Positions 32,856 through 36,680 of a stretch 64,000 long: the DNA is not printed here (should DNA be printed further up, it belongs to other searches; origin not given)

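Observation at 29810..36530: Two-gene RM-like module: PLD-nuclease-SNF2 helicase fusion plus about 1170 aa PglX/MmeI-like N6-adenine methyltransferase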

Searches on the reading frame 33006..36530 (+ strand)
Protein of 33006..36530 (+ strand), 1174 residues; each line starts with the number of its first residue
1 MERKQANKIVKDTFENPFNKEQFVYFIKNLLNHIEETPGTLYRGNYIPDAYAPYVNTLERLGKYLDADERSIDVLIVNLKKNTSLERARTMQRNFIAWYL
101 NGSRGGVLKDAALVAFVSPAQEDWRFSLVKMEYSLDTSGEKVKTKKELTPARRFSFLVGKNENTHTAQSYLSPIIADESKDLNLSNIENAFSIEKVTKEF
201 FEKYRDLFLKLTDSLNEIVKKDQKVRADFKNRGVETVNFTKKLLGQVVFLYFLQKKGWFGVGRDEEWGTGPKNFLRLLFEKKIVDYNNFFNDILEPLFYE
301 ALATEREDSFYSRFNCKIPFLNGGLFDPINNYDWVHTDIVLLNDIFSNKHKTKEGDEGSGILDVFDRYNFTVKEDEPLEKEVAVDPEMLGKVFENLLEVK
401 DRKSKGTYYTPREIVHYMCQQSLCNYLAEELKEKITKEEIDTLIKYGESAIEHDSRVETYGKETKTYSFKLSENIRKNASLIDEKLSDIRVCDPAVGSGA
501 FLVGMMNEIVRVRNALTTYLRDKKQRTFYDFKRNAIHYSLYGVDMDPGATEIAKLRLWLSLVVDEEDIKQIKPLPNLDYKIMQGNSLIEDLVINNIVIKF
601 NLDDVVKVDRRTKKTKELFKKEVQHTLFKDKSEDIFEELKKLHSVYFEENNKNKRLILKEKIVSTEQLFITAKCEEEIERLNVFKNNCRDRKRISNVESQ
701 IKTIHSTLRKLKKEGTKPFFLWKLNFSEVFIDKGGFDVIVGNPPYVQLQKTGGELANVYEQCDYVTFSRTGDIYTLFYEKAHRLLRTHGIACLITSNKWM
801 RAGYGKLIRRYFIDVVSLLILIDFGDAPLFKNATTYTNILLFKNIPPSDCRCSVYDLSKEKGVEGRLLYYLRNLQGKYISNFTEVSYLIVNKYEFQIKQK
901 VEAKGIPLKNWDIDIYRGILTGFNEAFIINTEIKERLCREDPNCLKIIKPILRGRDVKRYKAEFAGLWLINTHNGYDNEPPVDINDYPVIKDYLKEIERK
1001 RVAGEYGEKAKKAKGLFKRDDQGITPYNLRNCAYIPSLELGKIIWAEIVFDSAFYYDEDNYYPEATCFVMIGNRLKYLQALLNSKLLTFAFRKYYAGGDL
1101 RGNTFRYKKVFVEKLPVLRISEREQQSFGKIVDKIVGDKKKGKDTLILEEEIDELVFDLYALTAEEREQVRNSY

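Call 4: search_protein_families(library=pfam, proteins=[window:33006-36530:+], max_evalue=0.01)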
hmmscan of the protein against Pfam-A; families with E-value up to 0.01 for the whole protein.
window:33006-36530:+ (1174 aa): 5 families
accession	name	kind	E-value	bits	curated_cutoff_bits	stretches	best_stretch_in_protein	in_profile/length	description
PF07669.17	Eco57I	-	1e-36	127.1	25.3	1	539-830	2-171/171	Eco57I restriction-modification methylase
PF02384.22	N6_Mtase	-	3.8e-14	53.2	20.4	1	732-866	122-255/311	N-6 DNA Methylase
PF12950.13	TaqI_C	-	2.1e-10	41.3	26.5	1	949-1117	1-118/118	TaqI-like C-terminal specificity domain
PF20473.4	MmeI_Mtase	-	1.3e-09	38.1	27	1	480-563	12-88/259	MmeI, DNA-methyltransferase domain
PF01170.24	UPF0020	-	1.2e-06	28.9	22.3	0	681-762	66-148/197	RMKL-like, methyltransferase domain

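Call 5: search_protein_families(library=padloc, proteins=[window:33006-36530:+], max_evalue=0.001)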
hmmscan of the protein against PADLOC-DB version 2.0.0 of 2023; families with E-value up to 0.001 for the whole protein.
window:33006-36530:+ (1174 aa): 54 families (the best 25 are shown)
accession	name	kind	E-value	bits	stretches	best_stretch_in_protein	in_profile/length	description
PDLC03596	REase_MTase_IIG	-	0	1082.8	3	1-433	1-456/1148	Type IIG restriction enzyme-methyltransferase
PDLC03601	REase_MTase_IIG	-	1.5e-121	405.2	1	211-1171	215-1106/1110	Type IIG restriction enzyme-methyltransferase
PDLC03612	REase_MTase_IIG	-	2.2e-118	395.1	2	524-1168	580-1241/1247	Type IIG restriction enzyme-methyltransferase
PDLC03609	REase_MTase_IIG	-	8.2e-62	207.3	2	677-1142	501-950/1066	Type IIG restriction enzyme-methyltransferase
PDLC03604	REase_MTase_IIG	-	1.1e-36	124.3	2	720-1134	520-952/1011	Type IIG restriction enzyme-methyltransferase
PDLC02643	DrmMI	-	7.5e-36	121.4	1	484-798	597-935/1347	DrmMI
PDLC03313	MTase_II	-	1.4e-28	97.8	1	733-1172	142-561/563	Type II methyltransferase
PDLC03629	REase_MTase_IIG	-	3.4e-28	96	2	720-849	556-693/1182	Type IIG restriction enzyme-methyltransferase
PDLC03628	REase_MTase_IIG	-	4.3e-24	82.7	2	529-828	564-836/1100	Type IIG restriction enzyme-methyltransferase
PDLC02638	DrmMI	-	1.9e-23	80.6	1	484-794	595-933/935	DrmMI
PDLC03226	MTase_II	-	2.4e-23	80.6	2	727-844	119-234/579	Type II methyltransferase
PDLC03235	MTase_II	-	1.2e-22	78.5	2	733-849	244-360/648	Type II methyltransferase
PDLC03335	MTase_II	-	3.1e-22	77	1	724-930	184-383/607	Type II methyltransferase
PDLC02521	PglX|PglXI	-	8.1e-21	71.7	1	409-876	248-621/1174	PglX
PDLC02644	DrmMI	-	5e-20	69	2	712-798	358-448/988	DrmMI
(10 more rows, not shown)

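Call 6: search_protein_families(library=ncbifam, proteins=[window:33006-36530:+], max_evalue=0.001)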
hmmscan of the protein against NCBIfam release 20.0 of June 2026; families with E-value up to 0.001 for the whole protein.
window:33006-36530:+ (1174 aa): 4 families
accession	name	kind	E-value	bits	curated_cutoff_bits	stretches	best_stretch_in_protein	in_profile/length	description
NF033452.1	BREX_1_MTaseX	exception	1.1e-26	93.1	500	1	409-846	254-618/1210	BREX-1 system adenine-specific DNA-methyltransferase PglX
NF033451.1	BREX_2_MTaseX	equivalog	4.3e-18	64.5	400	2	484-590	220-318/1185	BREX-2 system adenine-specific DNA-methyltransferase PglX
NF033455.1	BREX_6_MTaseX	exception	7.5e-17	60.2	900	2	731-826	550-640/1319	BREX-6 system adenine-specific DNA-methyltransferase PglX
TIGR03534.1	RF_mod_PrmC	equivalog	7.4e-05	22.3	199.1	0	725-792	146-216/253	peptide chain release factor N(5)-glutamine methyltransferase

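Call 27: search_solved_structures(query=window:33006-36530:+, max_evalue=0.01)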
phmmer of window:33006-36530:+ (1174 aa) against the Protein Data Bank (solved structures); distinct sequences matched with E-value up to 0.01: 3.
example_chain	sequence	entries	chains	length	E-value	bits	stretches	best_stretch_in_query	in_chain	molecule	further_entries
7lni_A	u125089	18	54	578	5.3e-17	64.1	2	736-980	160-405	Site-specific DNA-methyltransferase (adenine-specific)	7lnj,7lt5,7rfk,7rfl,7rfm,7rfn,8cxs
8cxz_A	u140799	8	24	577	5.6e-17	64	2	736-980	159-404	Site-specific DNA-methyltransferase (adenine-specific)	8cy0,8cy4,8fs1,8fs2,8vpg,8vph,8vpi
7qw5_A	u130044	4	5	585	5.9e-11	44.1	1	735-834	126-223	Modification methylase BseCI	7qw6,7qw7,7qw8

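Call 36: find_homologous_proteins(query=window:33006-36530:+)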
Query window:33006-36530:+ (1174 aa): 8000 proteins with E <= 0.001 among 8000 candidates; the best 120 are listed.
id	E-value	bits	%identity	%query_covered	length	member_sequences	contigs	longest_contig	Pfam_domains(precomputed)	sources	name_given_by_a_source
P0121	0.0e+0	2671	100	100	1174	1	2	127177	PF02384.23,PF07669.18,PF12950.14,PF01170.25,PF20473.5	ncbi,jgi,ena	-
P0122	0.0e+0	1499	77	73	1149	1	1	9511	PF02384.23,PF07669.18,PF12950.14,PF20473.5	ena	-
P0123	0.0e+0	1438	55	100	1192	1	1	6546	PF02384.23,PF07669.18,PF12950.14,PF01170.25,PF20473.5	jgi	-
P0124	0.0e+0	1328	54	99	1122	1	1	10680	PF02384.23,PF07669.18,PF12950.14,PF20473.5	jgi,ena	-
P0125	0.0e+0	1300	54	99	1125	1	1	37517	PF02384.23,PF07669.18,PF12950.14,PF20473.5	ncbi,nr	ncbi:MAG: N-6 DNA methylase [Nitrospirae bacterium]|nr:N-6 DNA methylase [Nitrospirota bacterium]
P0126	0.0e+0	1287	54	99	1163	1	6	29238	PF02384.23,PF07669.18,PF12950.14,PF20473.5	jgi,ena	-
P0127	0.0e+0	1254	51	99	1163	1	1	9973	PF02384.23,PF07669.18,PF12950.14,PF20473.5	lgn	-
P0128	0.0e+0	1226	53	100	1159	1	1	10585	PF02384.23,PF07669.18,PF12950.14,PF01170.25,PF20473.5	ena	-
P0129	0.0e+0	1222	51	99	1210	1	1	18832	PF02384.23,PF07669.18,PF12950.14,PF20473.5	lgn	-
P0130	0.0e+0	1219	51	99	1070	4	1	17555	PF02384.23,PF07669.18,PF12950.14,PF20473.5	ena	-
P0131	0.0e+0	1217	52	99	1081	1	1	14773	PF02384.23,PF07669.18,PF12950.14,PF20473.5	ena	-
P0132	0.0e+0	1217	53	99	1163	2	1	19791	PF02384.23,PF07669.18,PF12950.14,PF20473.5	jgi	jgi:hypothetical protein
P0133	0.0e+0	1215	52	99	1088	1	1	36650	PF02384.23,PF07669.18,PF12950.14,PF20473.5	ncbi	ncbi:MAG: TaqI-like C-terminal specificity domain-containing protein [Candidatus Nealsonbacteria bac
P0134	0.0e+0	1215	50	100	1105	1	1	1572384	PF02384.23,PF07669.18,PF12950.14,PF20473.5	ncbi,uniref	ncbi:MAG: Eco57I restriction-modification methylase domain-containing protein [Dehalococcoides mccar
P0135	0.0e+0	1214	50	100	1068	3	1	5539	PF02384.23,PF07669.18,PF12950.14,PF20473.5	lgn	-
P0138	0.0e+0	1200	51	100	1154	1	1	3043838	PF07669.18,PF12950.14,PF20473.5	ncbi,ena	-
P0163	0.0e+0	1161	65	54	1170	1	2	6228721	PF02384.23,PF07669.18,PF12950.14,PF20473.5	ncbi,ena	-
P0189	0.0e+0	1139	48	99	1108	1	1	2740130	PF02384.23,PF07669.18,PF12950.14,PF20473.5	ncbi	-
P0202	0.0e+0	1131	48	97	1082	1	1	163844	PF02384.23,PF07669.18,PF12950.14,PF20473.5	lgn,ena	-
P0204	0.0e+0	1131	48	97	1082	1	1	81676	PF02384.23,PF07669.18,PF12950.14,PF20473.5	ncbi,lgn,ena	-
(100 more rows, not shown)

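Call 48: predict_structure(alignment_id=A1)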
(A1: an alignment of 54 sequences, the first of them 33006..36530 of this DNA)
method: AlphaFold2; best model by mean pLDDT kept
length: 1174 residues; sequences in the alignment: 54
mean_pLDDT: 80.2   pTM: 0.77
mean pLDDT of the five models: 80.2, 75.7, 74.9, 74.9, 73.9
residues with pLDDT >= 90: 398; 70-90: 538; 50-70: 128; < 50: 110
segments of 3 or more residues with pLDDT < 50: 134-149, 301-305, 321-323, 352-354, 371-373, 375-409, 604-628, 831-834, 1009-1018
pLDDT, mean of each block of 10 residues (from residue 1): 89 89 92 80 79 86 88 90 58 81 69 86 83 52 40 74 76 86 86 70 79 91 91 84 79 74 74 85 88 75 51 67 61 80 82 60 74 44 36 33 37 81 95 93 86 82 82 95 96 86 91 92 81 92 85 80 63 77 89 84 51 44 45 86 83 81 90 92 95 94 93 81 88 92 85 85 91 93 95 91 91 93 72 67 85 81 61 82 87 92 93 86 76 95 91 92 92 77 90 87 61 46 67 65 91 91 89 94 94 75 80 92 93 93 93 96 94 76
secondary structure, 60 per line:
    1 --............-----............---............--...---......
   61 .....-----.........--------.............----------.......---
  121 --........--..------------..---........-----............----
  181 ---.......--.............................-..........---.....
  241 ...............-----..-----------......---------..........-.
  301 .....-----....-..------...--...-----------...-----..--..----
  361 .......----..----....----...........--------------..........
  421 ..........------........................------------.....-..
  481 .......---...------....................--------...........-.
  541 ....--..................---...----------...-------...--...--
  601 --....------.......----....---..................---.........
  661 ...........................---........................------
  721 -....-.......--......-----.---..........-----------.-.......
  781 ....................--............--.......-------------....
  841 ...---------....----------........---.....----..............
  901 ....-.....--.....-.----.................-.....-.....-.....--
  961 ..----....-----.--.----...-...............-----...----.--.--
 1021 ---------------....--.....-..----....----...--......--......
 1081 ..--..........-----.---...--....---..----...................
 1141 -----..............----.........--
elements in order (helices of 4 or more, strands of 3 or more residues): H3-14 H20-31 E35-43 E55-65 E71-79 H88-100 E111-117 E123-130 E152-159 H165-176 H184-190 H193-221 H223-232 H236-255 H274-279 H289-298 H300-305 H311-314 H361-367 H378-381 H386-396 H411-430 H437-460 H473-477 H479-487 E491-493 H500-519 H528-538 E540-544 H547-564 E581-583 E591-593 E596-598 H603-606 H613-619 H624-627 H631-648 H652-687 H691-714 H722-725 H727-733 E736-741 H751-760 H774-784 E785-796 H797-800 H803-814 E817-823 E837-843 E853-856 H867-874 E878-882 E887-891 H892-904 E913-917 H924-927 E928-930 H931-940 H942-946 E948-952 E967-970 H988-1002 H1036-1039 E1042-1046 E1054-1057 E1062-1064 E1067-1072 H1075-1082 H1085-1094 E1104-1106 H1109-1112 H1122-1140 H1146-1159 H1164-1172
